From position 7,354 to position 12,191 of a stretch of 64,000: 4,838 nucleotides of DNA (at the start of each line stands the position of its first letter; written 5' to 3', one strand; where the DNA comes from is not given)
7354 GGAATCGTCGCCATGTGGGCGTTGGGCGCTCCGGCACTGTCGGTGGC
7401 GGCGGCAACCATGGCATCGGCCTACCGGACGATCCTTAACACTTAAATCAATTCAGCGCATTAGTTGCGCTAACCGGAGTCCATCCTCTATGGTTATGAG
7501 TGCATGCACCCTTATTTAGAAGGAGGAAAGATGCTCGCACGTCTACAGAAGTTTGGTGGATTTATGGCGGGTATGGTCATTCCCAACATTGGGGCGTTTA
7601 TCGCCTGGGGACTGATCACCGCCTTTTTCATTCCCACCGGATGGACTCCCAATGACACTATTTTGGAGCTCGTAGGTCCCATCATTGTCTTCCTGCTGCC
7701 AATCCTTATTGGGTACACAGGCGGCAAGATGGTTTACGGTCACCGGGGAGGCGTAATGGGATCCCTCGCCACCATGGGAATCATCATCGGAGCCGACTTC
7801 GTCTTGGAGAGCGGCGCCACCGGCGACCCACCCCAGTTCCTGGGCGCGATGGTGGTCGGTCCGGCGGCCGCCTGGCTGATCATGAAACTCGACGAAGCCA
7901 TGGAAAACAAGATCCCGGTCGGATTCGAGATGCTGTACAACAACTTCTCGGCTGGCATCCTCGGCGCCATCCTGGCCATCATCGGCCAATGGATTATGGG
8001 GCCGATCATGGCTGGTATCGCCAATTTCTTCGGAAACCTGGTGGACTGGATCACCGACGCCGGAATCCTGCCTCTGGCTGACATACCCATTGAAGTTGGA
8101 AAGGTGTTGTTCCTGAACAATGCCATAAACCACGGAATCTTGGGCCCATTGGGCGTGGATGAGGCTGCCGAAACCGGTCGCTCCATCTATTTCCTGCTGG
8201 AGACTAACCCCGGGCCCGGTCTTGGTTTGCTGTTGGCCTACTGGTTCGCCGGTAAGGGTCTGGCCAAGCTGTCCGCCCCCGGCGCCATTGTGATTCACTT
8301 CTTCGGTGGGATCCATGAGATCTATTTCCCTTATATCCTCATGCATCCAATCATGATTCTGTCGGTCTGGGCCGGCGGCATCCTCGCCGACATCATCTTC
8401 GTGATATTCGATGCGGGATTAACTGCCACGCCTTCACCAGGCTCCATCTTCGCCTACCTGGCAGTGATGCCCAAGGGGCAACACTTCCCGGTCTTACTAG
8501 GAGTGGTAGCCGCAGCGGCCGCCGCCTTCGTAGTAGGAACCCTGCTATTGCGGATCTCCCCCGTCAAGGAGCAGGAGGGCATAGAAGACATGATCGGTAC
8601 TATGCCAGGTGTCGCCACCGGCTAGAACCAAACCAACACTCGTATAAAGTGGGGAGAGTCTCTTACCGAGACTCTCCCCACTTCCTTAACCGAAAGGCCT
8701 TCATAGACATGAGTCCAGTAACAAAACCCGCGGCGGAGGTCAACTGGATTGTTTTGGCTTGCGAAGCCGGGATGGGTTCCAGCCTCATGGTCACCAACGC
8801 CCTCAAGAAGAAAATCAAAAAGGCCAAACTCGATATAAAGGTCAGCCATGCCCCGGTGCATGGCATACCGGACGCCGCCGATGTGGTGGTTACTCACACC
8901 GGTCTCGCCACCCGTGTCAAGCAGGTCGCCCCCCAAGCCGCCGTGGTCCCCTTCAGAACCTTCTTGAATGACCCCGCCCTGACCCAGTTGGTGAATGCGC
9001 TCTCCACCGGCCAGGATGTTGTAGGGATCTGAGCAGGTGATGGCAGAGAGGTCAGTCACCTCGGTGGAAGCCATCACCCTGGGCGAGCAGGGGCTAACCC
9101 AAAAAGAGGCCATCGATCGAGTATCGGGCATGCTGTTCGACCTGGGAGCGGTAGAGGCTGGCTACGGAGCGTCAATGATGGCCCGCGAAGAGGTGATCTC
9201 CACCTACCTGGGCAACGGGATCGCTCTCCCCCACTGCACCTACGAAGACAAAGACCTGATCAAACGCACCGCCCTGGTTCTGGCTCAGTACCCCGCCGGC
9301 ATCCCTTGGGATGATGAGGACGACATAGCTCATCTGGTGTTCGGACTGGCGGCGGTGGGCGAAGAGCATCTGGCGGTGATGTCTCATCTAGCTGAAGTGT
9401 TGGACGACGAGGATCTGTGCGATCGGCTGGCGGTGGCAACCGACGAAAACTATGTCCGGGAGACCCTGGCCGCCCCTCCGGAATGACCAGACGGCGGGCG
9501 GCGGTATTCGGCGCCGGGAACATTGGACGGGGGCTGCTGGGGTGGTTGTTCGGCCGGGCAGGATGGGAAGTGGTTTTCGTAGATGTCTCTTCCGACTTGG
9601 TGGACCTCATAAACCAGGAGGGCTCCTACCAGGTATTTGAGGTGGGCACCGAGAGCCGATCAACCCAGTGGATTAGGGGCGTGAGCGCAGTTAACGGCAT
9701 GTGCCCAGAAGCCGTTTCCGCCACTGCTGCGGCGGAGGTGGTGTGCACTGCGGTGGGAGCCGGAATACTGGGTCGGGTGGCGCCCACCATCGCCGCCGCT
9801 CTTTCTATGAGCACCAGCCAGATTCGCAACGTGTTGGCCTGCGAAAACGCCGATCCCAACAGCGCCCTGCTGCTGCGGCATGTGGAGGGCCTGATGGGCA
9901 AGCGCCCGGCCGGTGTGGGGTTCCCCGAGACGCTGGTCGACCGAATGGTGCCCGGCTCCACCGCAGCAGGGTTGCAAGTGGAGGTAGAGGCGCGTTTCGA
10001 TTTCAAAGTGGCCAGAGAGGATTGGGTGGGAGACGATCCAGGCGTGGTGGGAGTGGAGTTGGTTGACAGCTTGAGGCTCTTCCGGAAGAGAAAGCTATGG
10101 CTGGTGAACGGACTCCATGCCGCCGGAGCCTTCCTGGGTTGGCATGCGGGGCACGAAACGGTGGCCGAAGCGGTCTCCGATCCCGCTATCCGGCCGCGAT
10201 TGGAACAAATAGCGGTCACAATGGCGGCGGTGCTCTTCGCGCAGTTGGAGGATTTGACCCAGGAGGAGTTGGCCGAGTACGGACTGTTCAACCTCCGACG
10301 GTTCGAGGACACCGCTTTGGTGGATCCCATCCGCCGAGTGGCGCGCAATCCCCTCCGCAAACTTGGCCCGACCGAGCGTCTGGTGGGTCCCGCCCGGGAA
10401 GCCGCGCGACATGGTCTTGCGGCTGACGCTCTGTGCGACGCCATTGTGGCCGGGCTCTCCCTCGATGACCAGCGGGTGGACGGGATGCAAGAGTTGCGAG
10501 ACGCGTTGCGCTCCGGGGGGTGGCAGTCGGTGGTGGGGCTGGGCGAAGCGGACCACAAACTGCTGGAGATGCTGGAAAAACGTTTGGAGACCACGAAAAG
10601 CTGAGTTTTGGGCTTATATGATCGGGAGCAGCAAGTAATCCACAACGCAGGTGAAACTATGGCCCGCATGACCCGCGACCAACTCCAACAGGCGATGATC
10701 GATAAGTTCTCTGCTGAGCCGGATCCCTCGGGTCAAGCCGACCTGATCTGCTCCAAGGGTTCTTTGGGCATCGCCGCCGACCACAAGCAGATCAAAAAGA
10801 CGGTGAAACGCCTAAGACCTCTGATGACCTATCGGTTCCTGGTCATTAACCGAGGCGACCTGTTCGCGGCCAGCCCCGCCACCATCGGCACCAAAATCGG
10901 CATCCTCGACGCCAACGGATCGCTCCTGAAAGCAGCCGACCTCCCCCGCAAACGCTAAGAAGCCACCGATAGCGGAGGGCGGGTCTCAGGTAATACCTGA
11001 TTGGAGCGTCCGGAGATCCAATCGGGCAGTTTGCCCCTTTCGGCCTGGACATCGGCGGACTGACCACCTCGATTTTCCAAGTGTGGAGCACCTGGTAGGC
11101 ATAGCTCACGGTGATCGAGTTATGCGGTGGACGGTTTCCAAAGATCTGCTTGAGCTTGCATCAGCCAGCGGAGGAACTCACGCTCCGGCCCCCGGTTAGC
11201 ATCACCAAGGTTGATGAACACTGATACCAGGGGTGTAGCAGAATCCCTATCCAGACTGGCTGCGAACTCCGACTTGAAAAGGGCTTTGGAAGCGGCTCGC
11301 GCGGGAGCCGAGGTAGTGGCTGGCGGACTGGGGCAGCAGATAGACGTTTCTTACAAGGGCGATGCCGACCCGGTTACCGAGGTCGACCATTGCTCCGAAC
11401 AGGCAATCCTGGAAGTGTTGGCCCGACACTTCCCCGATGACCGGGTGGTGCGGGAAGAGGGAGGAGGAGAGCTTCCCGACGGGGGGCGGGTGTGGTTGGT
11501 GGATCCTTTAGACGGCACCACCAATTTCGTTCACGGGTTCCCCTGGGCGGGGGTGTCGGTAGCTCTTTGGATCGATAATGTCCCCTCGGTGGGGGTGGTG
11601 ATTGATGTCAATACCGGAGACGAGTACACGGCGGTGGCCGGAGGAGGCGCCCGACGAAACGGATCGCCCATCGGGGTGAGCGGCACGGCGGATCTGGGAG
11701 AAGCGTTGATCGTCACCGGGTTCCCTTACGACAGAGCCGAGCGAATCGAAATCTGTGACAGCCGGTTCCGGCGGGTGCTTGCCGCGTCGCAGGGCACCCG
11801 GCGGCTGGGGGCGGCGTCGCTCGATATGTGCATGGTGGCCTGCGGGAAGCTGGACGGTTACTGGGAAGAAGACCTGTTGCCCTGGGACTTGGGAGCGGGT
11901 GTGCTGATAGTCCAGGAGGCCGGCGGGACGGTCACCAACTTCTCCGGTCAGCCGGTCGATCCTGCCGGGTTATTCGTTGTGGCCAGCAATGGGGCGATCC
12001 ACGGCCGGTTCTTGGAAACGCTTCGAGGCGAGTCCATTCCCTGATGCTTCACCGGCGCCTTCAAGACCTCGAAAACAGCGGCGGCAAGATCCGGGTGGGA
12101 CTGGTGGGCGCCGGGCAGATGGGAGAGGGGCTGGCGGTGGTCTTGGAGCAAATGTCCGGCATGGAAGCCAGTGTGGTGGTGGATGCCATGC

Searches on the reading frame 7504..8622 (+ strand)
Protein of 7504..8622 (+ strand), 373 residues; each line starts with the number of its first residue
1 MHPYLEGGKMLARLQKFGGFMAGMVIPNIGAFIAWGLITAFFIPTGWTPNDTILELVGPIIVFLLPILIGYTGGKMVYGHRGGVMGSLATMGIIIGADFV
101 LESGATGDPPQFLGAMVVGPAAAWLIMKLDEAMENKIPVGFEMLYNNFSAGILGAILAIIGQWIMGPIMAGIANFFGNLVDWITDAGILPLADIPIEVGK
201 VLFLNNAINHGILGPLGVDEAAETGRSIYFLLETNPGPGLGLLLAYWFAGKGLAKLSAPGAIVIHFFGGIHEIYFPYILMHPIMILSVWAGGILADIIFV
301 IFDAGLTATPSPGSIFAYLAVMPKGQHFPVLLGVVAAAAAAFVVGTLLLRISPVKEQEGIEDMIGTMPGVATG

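Call 36: search_protein_families(library=pfam, proteins=[window:7504-8622:+], max_evalue=0.001)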
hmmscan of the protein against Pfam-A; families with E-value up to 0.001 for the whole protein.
window:7504-8622:+ (373 aa): 1 family
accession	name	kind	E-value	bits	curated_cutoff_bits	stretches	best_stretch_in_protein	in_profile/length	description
PF02378.23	PTS_EIIC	-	1.5e-16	60.8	30.7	1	24-291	3-319/319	Phosphotransferase system, EIIC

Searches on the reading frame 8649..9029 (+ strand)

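Call 58: search_protein_families(library=pfam, proteins=[window:8649-9029:+], max_evalue=0.01)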
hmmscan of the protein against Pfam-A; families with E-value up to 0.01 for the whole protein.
window:8649-9029:+ (127 aa): 1 family
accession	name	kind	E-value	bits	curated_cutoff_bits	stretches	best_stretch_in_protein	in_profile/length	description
PF02302.22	PTS_IIB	-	1.6e-14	54.7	23.6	1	34-108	2-81/90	PTS system, Lactose/Cellobiose specific IIB subunit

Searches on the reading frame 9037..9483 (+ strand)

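Call 58: search_protein_families(library=pfam, proteins=[window:9037-9483:+], max_evalue=0.01)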
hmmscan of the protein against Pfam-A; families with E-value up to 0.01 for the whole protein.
window:9037-9483:+ (149 aa): 1 family
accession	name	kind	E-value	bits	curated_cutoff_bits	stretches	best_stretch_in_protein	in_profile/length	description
PF00359.27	PTS_EIIA_2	-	1.1e-30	107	27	1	8-145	3-142/144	Phosphoenolpyruvate-dependent sugar phosphotransferase system, EIIA 2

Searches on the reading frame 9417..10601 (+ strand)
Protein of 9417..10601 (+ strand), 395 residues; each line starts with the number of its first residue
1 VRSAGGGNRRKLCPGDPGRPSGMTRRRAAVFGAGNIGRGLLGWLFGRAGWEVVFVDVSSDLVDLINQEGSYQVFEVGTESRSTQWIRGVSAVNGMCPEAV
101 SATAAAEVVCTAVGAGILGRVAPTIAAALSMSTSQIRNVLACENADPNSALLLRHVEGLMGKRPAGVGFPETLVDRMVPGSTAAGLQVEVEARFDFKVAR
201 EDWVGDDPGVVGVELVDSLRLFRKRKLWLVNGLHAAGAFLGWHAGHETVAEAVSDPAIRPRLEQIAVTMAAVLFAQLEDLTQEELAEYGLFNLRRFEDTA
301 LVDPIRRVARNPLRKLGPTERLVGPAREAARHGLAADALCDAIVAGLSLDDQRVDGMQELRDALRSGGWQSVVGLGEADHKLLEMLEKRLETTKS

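Call 36: search_protein_families(library=pfam, proteins=[window:9417-10601:+], max_evalue=0.001)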
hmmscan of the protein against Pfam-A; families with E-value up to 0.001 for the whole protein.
window:9417-10601:+ (395 aa): 3 families
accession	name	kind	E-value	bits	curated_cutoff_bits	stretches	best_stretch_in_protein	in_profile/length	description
PF01232.29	Mannitol_dh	-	8.3e-26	91.6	27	1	29-199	4-186/199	Mannitol dehydrogenase Rossmann domain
PF08125.19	Mannitol_dh_C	-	4.5e-21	75.7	30.7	1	220-345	3-123/190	Mannitol dehydrogenase C-terminal domain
PF03721.20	UDPG_MGDP_dh_N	-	0.00082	19.4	27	0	27-86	2-59/187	UDP-glucose/GDP-mannose dehydrogenase family, NAD binding domain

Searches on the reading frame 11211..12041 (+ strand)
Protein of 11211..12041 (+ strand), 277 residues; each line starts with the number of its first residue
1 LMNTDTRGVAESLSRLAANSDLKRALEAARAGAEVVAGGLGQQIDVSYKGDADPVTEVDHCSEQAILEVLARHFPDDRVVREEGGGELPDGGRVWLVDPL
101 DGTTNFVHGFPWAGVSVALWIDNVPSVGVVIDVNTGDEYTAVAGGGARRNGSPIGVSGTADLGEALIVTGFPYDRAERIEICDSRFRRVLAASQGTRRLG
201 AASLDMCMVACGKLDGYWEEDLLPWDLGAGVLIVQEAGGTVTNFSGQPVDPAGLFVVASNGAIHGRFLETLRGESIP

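Call 3: search_protein_families(library=pfam, proteins=[window:11211-12041:+], max_evalue=0.01)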
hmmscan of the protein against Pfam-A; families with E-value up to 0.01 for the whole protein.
window:11211-12041:+ (277 aa): 1 family
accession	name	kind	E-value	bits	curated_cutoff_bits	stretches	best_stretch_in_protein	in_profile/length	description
PF00459.30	Inositol_P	-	1.8e-65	221.6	27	1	23-272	7-267/271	Inositol monophosphatase family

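Call 37: search_protein_families(library=ncbifam, proteins=[window:11211-12041:+], max_evalue=0.001)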
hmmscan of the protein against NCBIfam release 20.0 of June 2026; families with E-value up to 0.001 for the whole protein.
window:11211-12041:+ (277 aa): 7 families
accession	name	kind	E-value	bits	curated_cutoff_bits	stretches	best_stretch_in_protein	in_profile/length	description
TIGR02067.1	his_9_HisN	equivalog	9.5e-48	162.9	275.15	1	26-271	6-251/252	histidinol-phosphatase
NF008027.1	PRK10757.1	equivalog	2.5e-43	148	332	1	23-274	6-260/267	inositol-1-monophosphatase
NF009321.0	PRK12676.1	equivalog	1.3e-38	132.6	264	1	46-271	35-262/264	bifunctional fructose-bisphosphatase/inositol-phosphate phosphatase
TIGR01331.1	bisphos_cysQ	equivalog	5.5e-29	101.5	228.8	1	26-250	6-233/250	3'(2'),5'-bisphosphate nucleotidase CysQ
NF010678.0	PRK14076.1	equivalog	1.3e-17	63.9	493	1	50-269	37-281/570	bifunctional NADP phosphatase/NAD kinase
TIGR01330.1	bisphos_HAL2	equivalog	1.6e-15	56.9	267.05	2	91-132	133-173/359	3'(2'),5'-bisphosphate nucleotidase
NF008182.0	PRK10931.1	equivalog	1.8e-14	53.4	379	1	41-250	23-229/246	3'(2'),5'-bisphosphate nucleotidase CysQ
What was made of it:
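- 11211..12044 (+): Upstream operon gene: IMPase-family sugar-phosphate phosphatase. calls 3, 37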
